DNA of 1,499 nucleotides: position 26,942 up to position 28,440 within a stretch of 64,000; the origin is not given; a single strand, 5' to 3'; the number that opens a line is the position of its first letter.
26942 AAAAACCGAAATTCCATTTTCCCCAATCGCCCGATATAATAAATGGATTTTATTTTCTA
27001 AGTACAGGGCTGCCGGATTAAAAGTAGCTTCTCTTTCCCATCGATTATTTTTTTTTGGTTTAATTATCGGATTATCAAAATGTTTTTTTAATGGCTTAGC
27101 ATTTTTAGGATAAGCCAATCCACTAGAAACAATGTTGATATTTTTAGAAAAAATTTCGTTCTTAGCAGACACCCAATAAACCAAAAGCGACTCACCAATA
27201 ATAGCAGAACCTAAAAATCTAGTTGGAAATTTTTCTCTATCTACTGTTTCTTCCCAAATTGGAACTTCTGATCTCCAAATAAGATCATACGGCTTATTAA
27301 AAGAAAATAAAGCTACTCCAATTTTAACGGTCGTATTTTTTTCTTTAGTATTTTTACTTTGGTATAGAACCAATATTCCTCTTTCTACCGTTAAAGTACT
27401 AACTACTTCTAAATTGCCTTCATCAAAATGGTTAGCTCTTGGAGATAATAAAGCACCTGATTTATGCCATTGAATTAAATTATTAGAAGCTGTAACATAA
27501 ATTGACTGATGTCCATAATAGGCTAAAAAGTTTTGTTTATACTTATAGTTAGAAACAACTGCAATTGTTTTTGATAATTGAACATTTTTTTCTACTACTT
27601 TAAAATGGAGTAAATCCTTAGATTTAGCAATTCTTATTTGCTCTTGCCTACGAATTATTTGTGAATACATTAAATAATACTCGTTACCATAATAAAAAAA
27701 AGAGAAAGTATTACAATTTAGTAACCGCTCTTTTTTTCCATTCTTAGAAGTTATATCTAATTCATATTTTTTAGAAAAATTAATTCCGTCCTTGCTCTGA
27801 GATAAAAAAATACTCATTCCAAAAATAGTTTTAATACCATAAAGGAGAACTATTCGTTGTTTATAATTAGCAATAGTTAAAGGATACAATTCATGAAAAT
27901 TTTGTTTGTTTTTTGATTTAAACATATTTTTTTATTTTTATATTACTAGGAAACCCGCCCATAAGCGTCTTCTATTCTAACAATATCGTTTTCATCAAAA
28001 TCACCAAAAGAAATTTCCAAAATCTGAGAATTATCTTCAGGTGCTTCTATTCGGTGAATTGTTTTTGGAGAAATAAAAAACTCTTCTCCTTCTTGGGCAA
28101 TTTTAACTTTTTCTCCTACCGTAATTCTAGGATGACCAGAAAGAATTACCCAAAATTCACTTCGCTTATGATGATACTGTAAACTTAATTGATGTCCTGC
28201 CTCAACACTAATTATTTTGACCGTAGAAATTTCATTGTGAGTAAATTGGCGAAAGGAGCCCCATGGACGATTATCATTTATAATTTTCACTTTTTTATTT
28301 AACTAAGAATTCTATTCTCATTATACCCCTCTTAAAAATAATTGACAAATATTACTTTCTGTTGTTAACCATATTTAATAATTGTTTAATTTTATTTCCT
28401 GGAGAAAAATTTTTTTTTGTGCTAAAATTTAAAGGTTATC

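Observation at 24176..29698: Mannoside-utilisation locus: two ~600-aa double-module GH130 proteins, a PMI-type cupin and a divergent MFS transporter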

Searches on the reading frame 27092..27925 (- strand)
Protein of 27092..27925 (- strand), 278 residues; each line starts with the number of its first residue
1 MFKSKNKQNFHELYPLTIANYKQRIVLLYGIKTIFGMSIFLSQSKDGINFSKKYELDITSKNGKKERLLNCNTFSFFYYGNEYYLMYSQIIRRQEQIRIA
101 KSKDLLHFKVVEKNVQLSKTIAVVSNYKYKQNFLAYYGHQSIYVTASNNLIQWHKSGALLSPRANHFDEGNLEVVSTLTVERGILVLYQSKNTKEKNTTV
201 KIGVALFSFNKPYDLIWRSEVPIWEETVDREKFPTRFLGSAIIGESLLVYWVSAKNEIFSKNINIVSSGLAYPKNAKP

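Call 6: search_protein_families(library=pfam, proteins=[window:27092-27925:-], max_evalue=1)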
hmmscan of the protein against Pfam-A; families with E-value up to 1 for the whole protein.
seq(278 aa): 2 families
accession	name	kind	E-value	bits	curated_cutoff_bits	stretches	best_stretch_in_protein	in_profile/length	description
PF04041.19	Glyco_hydro_130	-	1.7e-12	47.4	26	1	23-234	51-275/320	beta-1,4-mannooligosaccharide phosphorylase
PF04616.20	Glyco_hydro_43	-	0.0021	17.9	32.2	1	75-159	14-113/288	Glycosyl hydrolases family 43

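Call 70: search_solved_structures(query=window:27092-27925:-, max_evalue=10, show_alignments=5)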
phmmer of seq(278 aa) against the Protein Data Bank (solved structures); distinct sequences matched with E-value up to 10: 10.
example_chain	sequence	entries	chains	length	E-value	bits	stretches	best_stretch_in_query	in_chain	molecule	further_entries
3taw_A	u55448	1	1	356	2.5e-10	43.8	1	82-250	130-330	Hypothetical glycoside hydrolase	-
7fip_A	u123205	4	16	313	3.9e-07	33.3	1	35-231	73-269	Beta-1,2-mannobiose phosphorylase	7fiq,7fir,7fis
9fj8_A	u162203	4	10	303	4.2e-06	30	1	42-254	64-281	1,2-beta-oligomannan phosphorylase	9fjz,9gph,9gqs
5a7v_B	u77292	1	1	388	2.4e-05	27.5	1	131-247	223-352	PUTATIVE GLYCOSIDASE PH117-RELATED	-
5a7v_A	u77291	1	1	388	2.5e-05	27.4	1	131-247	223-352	PUTATIVE GLYCOSIDASE PH117-RELATED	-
4onz_A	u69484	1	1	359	0.00015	24.8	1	130-233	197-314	putative glycoside hydrolase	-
5b0p_A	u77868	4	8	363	0.00018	24.6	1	132-241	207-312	Lin0857 protein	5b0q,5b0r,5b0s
3qc2_A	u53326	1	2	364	0.00021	24.4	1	130-241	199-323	glycosyl hydrolase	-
3r67_A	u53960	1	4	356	0.00045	23.3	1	131-239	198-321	putative Glycosidase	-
7sr6_A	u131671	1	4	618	0.69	12.9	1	187-226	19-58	Polymerase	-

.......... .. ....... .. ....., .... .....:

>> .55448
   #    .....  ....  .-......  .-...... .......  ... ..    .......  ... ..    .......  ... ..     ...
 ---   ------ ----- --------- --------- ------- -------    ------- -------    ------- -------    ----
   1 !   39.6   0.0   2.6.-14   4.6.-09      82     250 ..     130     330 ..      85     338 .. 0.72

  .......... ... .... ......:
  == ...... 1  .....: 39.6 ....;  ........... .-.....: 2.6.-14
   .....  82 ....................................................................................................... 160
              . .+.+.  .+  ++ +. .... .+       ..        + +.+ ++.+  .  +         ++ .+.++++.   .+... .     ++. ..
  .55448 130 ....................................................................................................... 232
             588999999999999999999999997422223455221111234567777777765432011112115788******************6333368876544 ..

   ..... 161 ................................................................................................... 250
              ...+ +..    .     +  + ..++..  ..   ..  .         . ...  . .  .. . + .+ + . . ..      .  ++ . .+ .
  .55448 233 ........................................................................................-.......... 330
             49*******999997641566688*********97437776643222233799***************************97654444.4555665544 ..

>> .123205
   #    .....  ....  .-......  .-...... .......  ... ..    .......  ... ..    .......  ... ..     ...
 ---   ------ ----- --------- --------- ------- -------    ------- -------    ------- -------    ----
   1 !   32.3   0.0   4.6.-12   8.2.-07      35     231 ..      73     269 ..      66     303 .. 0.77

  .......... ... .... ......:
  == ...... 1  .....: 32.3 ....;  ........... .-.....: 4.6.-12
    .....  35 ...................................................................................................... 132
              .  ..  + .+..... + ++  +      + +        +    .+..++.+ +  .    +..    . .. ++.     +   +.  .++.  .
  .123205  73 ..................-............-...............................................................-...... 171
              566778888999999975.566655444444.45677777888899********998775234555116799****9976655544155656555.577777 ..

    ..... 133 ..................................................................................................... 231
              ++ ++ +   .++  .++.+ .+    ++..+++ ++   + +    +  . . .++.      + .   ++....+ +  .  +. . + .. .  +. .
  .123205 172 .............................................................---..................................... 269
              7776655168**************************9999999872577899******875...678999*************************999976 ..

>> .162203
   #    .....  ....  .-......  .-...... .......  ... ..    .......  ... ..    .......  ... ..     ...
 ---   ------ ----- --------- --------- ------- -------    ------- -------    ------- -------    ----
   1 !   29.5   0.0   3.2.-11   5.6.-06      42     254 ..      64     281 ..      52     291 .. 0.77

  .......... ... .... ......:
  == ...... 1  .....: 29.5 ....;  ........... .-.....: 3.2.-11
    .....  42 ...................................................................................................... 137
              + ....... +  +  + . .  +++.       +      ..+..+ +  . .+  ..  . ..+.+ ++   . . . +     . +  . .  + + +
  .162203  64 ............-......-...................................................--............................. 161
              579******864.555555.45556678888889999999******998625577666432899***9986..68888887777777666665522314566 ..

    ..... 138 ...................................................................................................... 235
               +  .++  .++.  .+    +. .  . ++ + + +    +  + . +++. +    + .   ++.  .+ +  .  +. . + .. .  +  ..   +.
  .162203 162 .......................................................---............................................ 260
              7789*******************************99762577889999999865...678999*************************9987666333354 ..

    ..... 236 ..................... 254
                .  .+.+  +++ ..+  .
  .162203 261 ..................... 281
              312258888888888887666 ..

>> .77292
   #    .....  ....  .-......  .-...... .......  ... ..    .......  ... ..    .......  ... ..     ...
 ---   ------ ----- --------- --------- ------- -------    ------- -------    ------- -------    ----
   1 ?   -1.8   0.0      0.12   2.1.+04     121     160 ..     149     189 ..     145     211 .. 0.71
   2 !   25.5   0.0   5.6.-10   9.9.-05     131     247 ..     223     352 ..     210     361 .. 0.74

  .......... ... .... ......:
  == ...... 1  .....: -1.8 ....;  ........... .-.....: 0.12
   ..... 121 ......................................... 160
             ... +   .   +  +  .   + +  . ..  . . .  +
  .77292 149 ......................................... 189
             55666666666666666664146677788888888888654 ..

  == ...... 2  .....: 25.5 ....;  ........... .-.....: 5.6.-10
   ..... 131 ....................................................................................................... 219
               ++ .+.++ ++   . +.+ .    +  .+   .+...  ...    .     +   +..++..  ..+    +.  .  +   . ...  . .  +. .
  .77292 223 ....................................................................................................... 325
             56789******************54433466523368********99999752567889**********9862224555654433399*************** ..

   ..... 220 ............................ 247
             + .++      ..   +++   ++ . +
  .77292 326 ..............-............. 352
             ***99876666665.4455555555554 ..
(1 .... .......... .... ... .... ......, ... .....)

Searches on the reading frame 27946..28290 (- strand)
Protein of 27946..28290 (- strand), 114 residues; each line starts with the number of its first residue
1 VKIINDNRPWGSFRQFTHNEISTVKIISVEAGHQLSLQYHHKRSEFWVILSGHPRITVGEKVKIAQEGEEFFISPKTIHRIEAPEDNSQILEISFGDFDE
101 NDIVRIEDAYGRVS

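Call 3: search_protein_families(library=pfam, proteins=[window:27946-28290:-], max_evalue=0.1)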
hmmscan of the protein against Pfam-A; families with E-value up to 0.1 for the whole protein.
window:27946-28290:- (114 aa): 4 families
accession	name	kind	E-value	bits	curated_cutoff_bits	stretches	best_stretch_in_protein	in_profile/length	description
PF01050.24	MannoseP_isomer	-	1.9e-24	86.5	23.6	1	7-108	13-116/116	Mannose-6-phosphate isomerase C-terminal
PF07883.17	Cupin_2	-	2.4e-09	37.2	27.2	1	27-86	3-61/70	Cupin domain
PF02311.25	AraC_binding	-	0.0038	17.4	21.1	1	40-87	20-67/135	AraC-like ligand binding domain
PF05899.18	Cupin_3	-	0.069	13.3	23.5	1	42-77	24-60/74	EutQ-like cupin domain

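Call 4: search_protein_families(library=ncbifam, proteins=[window:27946-28290:-], max_evalue=0.1)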
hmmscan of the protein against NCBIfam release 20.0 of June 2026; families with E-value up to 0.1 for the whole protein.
window:27946-28290:- (114 aa): 5 families
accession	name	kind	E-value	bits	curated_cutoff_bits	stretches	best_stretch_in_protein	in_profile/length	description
TIGR01479.1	GMP_PMI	equivalog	3.8e-24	85.3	372.95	1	8-112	361-467/467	mannose-1-phosphate guanylyltransferase/mannose-6-phosphate isomerase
NF012004.0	PRK15460.1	equivalog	2.1e-19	69.5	859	1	7-113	370-478/478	mannose-1-phosphate guanyltransferase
TIGR04366.1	cupin_WbuC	subfamily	0.0058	16.5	42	1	26-101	38-122/132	WbuC family cupin fold metalloprotein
TIGR03890.1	nif11_cupin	hypoth_equivalog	0.04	13.5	159.45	1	24-85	96-159/171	Nif11 domain/cupin domain-containing protein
TIGR03404.1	bicupin_oxalic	subfamily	0.068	12.2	254.2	1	20-109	66-159/367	bicupin, oxalate decarboxylase family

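Call 77: search_solved_structures(query=window:27946-28290:-, max_evalue=0.01, show_alignments=2)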
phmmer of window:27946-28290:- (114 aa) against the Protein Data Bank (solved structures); distinct sequences matched with E-value up to 0.01: 12.
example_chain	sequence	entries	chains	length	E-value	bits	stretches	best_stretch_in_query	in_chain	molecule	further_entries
7zvy_G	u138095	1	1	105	6.4e-07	33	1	22-93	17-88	Cupin_2 domain-containing protein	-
7zvy_E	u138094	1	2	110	6.8e-07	32.9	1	22-93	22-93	Cupin_2 domain-containing protein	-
7zvy_B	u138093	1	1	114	7.2e-07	32.8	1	22-93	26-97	Cupin_2 domain-containing protein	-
7zvy_A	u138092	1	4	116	7.6e-07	32.8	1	22-93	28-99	Cupin_2 domain-containing protein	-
7zvm_A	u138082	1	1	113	3.2e-06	30.7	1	22-99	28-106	Mannose-6-phosphate isomerase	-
4met_A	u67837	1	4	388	0.0011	22.5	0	37-108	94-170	Oxalate decarboxylase OxdC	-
3s0m_A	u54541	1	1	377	0.0015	22.1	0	37-108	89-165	Oxalate decarboxylase oxdC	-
6ufi_A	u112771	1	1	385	0.0016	22.1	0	36-108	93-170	Cupin domain-containing protein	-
6tzp_A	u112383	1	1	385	0.0042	20.7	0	37-108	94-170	Oxalate decarboxylase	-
2uy8_A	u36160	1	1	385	0.0044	20.6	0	36-108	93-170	OXALATE DECARBOXYLASE OXDC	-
5vg3_A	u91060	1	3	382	0.0053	20.4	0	37-108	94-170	Oxalate decarboxylase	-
1j58_A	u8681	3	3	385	0.0055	20.3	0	37-108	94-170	YVRK PROTEIN | OXALATE DECARBOXYLASE OXDC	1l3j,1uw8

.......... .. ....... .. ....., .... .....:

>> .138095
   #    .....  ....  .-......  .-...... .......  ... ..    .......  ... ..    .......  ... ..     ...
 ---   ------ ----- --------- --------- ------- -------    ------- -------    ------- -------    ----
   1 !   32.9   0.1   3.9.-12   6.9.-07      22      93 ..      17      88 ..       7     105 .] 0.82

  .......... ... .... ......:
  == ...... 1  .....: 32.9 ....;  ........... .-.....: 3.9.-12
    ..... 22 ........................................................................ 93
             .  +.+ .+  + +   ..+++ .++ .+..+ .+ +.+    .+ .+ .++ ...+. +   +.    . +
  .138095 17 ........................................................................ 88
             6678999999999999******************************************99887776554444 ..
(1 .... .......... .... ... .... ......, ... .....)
